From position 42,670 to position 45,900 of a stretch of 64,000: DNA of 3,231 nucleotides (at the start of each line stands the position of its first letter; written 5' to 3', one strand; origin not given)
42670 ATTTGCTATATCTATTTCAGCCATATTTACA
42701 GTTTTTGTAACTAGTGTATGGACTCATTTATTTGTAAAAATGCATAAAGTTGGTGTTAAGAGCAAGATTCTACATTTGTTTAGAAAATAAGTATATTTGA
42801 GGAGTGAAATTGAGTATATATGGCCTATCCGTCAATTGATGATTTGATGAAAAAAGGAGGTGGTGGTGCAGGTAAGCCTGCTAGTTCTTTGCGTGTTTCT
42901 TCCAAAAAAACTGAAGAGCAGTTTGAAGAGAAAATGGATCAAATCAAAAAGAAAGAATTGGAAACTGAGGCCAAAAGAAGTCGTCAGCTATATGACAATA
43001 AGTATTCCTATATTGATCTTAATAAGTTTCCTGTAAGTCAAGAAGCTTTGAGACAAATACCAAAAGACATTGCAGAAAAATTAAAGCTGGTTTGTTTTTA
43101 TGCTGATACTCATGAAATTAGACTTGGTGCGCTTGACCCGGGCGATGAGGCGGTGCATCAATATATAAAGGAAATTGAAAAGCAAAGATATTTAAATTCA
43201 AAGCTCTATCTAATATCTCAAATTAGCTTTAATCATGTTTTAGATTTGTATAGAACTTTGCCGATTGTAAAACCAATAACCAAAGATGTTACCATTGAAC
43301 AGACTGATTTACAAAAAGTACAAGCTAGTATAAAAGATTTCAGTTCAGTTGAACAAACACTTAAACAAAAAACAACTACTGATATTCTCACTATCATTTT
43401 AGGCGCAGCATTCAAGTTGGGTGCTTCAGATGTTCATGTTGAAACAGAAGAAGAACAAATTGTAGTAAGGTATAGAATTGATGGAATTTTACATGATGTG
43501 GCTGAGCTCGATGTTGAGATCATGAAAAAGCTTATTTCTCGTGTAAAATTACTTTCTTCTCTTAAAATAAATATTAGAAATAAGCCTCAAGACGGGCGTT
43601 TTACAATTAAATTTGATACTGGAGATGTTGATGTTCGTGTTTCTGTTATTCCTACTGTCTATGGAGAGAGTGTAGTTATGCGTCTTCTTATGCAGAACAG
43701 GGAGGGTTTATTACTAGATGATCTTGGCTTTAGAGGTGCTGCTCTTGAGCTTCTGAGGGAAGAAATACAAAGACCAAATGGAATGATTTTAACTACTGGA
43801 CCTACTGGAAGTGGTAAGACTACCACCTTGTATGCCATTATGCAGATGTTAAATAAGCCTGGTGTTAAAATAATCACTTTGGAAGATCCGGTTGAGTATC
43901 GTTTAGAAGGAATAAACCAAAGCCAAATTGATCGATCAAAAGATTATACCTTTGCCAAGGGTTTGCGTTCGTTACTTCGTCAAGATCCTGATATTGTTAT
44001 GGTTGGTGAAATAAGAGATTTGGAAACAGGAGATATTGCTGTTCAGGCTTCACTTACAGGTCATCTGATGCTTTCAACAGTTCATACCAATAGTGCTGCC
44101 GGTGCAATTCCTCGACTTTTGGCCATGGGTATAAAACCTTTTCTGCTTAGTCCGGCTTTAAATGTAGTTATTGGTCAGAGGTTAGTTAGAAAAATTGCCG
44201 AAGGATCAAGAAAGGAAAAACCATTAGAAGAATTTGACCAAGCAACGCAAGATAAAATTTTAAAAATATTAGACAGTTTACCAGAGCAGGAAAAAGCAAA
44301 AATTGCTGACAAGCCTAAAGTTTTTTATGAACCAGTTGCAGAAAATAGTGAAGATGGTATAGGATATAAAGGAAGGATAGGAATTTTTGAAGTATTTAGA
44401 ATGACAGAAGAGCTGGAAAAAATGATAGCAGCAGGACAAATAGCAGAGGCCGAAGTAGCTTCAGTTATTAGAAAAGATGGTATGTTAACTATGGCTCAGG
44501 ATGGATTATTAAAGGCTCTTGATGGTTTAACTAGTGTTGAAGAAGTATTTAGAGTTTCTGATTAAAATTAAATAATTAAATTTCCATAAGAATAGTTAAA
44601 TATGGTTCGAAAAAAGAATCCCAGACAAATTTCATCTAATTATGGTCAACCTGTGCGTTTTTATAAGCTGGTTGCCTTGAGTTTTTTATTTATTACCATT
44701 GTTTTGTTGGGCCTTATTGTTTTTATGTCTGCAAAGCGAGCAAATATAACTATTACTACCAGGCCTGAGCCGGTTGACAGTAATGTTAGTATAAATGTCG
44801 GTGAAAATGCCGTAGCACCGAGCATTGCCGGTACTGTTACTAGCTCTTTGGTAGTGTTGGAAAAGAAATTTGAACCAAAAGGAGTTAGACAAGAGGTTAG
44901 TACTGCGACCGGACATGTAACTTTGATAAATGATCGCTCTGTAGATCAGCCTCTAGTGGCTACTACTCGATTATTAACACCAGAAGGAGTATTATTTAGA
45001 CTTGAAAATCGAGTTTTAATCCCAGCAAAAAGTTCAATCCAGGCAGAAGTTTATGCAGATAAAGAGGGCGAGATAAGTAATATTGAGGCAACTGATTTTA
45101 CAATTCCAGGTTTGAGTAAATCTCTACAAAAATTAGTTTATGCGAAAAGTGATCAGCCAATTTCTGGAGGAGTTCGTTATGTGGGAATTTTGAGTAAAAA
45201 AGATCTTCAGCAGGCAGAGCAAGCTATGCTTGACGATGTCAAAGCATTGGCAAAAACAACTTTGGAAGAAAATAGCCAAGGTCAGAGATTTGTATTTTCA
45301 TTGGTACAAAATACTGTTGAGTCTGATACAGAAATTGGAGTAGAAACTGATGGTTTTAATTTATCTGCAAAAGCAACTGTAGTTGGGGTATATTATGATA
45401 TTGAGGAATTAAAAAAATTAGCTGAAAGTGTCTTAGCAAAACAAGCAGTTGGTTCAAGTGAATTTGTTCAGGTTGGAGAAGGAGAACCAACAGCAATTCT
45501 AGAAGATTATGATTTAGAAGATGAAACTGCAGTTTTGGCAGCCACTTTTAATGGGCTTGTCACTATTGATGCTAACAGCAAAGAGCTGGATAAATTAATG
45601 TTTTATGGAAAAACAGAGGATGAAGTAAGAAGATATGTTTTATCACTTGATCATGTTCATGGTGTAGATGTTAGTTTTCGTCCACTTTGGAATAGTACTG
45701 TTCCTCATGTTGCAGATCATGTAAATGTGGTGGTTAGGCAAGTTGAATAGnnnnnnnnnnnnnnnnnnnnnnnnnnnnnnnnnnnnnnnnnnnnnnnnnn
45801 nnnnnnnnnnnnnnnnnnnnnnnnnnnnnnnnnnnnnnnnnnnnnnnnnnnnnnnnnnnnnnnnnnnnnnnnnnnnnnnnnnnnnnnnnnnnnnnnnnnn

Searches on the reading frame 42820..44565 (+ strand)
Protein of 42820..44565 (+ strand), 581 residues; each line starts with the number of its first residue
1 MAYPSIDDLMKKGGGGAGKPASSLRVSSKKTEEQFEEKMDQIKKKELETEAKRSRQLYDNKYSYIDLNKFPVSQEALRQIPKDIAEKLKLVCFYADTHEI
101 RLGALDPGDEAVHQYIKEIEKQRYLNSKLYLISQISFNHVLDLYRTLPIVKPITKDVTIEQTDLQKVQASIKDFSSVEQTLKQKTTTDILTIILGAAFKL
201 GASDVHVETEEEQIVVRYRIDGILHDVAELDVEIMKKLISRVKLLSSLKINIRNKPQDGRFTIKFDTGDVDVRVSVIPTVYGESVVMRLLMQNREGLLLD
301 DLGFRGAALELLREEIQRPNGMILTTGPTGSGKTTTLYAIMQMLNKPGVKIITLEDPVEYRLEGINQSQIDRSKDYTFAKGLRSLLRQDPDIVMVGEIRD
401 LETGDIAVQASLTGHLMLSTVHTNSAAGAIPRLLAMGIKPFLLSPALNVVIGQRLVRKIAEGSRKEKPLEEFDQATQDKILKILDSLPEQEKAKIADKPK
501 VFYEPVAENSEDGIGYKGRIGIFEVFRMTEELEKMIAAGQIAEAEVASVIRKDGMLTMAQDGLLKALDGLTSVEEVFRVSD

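Call 29: search_protein_families(library=pfam, proteins=[window:42820-44565:+], max_evalue=0.01)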
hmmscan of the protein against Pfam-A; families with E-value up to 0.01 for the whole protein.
window:42820-44565:+ (581 aa): 11 families
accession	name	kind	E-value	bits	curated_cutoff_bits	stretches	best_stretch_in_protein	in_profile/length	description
PF00437.27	T2SSE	-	5.7e-117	390.9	24.9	1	187-578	9-370/370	Type II/IV secretion system protein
PF05157.20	MshEN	-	1.4e-05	25.4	23.1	1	62-119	3-60/90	MshEN domain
PF25199.1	nSTAND_NTPase5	-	0.00026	21.2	34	1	313-363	34-85/145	Novel STAND NTPase 5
PF20720.3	nSTAND3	-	0.00035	20.7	27.2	1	318-359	15-56/155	Novel STAND NTPase 3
PF13604.12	AAA_30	-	0.00071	19.8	27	1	312-353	10-51/191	AAA domain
PF13555.12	AAA_29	-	0.00088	19.4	27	1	318-345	20-47/61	P-loop containing region of AAA domain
PF13401.12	AAA_22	-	0.0012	19.6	27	1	319-356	4-43/130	AAA domain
PF13245.12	AAA_19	-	0.0038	17.8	25.1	0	319-348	10-39/134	AAA domain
PF13173.12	AAA_14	-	0.0044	17.5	27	0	321-365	3-48/129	AAA domain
PF04851.21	ResIII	-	0.0047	17.3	22.5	0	308-348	11-51/164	Type III restriction enzyme, res subunit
PF01583.26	APS_kinase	-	0.0077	16.7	21.1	0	322-402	4-86/152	Adenylylsulphate kinase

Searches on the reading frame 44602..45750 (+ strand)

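Call 28: search_protein_families(library=phrogs, proteins=[window:44602-45750:+], max_evalue=0.01)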
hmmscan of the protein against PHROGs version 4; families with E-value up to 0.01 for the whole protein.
window:44602-45750:+ (382 aa): 2 families
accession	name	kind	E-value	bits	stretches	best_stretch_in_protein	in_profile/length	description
phrog_6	-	tail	5.5e-05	23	1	96-168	145-215/548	baseplate wedge subunit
phrog_8945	-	moron, auxiliary metabolic gene and host takeover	0.0038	18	0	300-372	63-132/149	stringent starvation protein Sspb-like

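Call 29: search_protein_families(library=pfam, proteins=[window:44602-45750:+], max_evalue=0.01)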
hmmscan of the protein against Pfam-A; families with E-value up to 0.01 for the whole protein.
window:44602-45750:+ (382 aa): 0 families
